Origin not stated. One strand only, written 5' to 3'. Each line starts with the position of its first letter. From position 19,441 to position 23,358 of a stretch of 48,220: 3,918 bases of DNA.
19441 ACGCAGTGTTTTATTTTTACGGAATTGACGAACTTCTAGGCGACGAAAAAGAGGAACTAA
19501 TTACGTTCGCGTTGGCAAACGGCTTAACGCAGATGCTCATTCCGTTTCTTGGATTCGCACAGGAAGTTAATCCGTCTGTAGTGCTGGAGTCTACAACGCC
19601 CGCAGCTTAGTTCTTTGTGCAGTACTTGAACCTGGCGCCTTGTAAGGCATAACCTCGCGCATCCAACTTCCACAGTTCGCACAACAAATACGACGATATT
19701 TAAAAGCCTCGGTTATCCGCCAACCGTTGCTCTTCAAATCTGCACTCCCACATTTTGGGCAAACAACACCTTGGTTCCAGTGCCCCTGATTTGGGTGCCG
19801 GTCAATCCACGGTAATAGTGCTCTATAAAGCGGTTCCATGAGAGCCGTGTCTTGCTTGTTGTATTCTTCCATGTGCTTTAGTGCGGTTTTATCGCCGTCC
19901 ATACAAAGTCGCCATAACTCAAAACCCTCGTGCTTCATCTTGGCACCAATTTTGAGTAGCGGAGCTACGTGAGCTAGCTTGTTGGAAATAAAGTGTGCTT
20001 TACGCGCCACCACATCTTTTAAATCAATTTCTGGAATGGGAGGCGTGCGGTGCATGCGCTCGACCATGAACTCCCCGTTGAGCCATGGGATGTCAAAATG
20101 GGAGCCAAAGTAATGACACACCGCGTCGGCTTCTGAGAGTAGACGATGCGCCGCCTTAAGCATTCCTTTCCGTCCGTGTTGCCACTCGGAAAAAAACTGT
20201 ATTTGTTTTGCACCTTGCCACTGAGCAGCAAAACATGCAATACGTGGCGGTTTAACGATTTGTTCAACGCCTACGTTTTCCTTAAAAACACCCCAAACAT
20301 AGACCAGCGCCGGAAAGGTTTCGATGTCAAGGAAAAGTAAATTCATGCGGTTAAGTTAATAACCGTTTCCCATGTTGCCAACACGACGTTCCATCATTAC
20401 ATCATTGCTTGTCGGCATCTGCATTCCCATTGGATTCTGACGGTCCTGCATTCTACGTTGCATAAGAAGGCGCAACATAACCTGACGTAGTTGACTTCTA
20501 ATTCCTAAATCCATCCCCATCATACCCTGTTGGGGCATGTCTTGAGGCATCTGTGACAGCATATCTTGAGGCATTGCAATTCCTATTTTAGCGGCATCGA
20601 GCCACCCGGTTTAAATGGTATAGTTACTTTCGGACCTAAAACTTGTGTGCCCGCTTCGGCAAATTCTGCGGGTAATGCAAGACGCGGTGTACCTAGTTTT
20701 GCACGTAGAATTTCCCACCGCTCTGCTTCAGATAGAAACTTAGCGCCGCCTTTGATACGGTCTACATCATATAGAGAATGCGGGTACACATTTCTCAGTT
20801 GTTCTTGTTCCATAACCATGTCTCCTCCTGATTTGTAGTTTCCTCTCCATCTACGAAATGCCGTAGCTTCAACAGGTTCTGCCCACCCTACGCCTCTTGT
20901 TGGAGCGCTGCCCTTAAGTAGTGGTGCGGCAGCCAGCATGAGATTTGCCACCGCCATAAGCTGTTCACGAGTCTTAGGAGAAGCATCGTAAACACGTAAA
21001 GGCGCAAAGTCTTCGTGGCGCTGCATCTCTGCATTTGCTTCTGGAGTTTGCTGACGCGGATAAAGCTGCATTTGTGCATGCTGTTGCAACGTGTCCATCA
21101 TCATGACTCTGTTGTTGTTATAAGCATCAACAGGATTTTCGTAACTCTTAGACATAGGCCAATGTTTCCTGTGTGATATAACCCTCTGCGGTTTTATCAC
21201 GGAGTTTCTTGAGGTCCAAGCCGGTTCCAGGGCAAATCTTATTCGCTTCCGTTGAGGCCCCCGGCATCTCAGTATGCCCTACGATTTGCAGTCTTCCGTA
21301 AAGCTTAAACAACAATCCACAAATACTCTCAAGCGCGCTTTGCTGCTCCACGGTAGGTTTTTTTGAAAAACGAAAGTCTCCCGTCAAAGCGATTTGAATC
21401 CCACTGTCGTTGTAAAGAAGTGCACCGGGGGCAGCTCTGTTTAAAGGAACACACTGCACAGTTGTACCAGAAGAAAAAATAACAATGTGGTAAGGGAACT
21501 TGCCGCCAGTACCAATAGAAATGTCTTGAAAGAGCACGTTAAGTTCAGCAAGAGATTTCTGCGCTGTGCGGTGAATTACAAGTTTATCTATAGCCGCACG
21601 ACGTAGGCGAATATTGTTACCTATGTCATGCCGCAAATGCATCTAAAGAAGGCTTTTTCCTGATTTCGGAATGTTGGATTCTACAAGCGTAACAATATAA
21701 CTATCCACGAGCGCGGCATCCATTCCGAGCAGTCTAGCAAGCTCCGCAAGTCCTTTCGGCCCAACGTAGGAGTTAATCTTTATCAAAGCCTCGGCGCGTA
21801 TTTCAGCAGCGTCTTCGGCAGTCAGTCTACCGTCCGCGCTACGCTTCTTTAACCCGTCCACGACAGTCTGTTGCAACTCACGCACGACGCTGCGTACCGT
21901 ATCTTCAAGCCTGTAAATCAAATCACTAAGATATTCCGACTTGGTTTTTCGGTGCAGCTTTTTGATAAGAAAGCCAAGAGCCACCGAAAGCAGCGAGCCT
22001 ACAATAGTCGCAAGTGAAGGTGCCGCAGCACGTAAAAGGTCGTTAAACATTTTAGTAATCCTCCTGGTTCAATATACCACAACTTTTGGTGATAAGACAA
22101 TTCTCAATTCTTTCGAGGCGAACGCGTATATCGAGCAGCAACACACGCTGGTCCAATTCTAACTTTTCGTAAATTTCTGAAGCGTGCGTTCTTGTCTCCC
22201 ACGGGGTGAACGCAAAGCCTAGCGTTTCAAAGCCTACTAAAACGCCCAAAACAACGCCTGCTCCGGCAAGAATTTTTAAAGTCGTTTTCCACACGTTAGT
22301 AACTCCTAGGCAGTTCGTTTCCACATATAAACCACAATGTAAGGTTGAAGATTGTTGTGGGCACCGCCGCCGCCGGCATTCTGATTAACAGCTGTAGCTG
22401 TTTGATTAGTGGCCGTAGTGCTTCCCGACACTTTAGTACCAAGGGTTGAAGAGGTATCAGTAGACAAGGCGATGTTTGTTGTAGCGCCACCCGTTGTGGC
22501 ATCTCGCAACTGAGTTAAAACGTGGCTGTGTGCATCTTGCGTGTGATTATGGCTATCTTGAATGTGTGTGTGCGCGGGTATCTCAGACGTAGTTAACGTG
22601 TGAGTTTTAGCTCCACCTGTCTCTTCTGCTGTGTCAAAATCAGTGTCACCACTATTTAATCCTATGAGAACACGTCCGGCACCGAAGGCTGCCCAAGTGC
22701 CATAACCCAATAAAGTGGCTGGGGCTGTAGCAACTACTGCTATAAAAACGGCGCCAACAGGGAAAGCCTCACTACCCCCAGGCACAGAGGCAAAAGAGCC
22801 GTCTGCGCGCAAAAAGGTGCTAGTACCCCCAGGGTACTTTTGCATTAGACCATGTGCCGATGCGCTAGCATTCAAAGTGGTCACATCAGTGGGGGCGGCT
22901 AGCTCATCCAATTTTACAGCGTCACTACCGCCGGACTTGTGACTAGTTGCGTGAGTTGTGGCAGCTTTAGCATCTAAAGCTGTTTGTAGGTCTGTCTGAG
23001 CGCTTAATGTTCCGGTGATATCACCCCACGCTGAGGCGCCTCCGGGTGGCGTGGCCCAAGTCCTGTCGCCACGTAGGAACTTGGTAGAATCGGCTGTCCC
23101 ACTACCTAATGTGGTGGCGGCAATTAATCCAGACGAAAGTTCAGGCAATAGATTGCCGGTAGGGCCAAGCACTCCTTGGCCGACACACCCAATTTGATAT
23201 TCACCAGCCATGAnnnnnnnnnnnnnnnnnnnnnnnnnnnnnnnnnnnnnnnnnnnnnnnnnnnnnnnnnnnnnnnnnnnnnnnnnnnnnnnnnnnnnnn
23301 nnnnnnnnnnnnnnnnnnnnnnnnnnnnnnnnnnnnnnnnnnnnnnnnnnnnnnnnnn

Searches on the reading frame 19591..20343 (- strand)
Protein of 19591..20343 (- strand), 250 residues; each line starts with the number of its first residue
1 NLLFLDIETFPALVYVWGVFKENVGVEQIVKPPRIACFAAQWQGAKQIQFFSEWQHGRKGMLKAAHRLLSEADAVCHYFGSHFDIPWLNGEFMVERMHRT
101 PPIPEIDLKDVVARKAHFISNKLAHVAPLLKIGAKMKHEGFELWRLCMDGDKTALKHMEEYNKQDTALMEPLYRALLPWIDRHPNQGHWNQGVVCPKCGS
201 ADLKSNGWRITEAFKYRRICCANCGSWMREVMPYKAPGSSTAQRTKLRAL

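Call 15: search_protein_families(library=phrogs, proteins=[window:19591-20343:-], max_evalue=0.001)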
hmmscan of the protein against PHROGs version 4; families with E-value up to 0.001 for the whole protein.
window:19591-20343:- (250 aa): 2 families
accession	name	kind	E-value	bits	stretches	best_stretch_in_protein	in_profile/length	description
phrog_403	-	DNA, RNA and nucleotide metabolism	1e-71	242.5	1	2-230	67-303/321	DNA polymerase exonuclease subunit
phrog_17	-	DNA, RNA and nucleotide metabolism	2.4e-05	23.5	1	2-183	672-831/1445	DNA polymerase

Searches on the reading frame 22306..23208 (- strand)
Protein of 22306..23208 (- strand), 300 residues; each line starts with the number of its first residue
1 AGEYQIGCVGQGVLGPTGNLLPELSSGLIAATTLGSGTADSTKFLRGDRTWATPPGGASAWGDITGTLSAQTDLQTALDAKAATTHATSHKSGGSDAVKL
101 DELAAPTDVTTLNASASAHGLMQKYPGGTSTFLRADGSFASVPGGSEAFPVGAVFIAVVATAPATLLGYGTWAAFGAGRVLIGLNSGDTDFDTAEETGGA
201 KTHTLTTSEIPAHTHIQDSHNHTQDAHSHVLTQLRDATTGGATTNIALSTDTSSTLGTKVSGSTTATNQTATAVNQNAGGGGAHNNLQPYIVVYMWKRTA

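Call 15: search_protein_families(library=phrogs, proteins=[window:22306-23208:-], max_evalue=0.001)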
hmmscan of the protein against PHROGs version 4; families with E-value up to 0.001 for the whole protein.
window:22306-23208:- (300 aa): 11 families
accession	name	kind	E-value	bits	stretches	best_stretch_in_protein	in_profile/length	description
phrog_24267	-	unknown function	1.9e-27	97.6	1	149-300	144-266/266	-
phrog_5717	-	tail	4.7e-26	92.4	1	69-300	929-1150/1150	tail protein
phrog_6465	-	tail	1.3e-24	88.3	1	147-300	117-281/281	tail protein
phrog_20878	-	tail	5.2e-15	56.8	1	149-300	223-365/365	tail fiber protein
phrog_8763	-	tail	2.8e-13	49.9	1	177-295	619-744/1024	tail protein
phrog_9116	-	tail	2.7e-11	43.9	1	178-227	116-165/455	tail protein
phrog_8469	-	tail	3.5e-09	37.4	1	190-298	170-300/303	tail fiber protein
phrog_25379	-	tail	6.7e-08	33.1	1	29-89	95-158/384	tail protein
phrog_958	-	tail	2.9e-07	30.2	1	149-299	458-605/606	baseplate wedge subunit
phrog_2097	-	tail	6.7e-07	29.4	0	143-265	380-516/644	tail fiber protein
phrog_1800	-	tail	8.7e-05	22.6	1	178-291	433-537/545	tail collar fiber protein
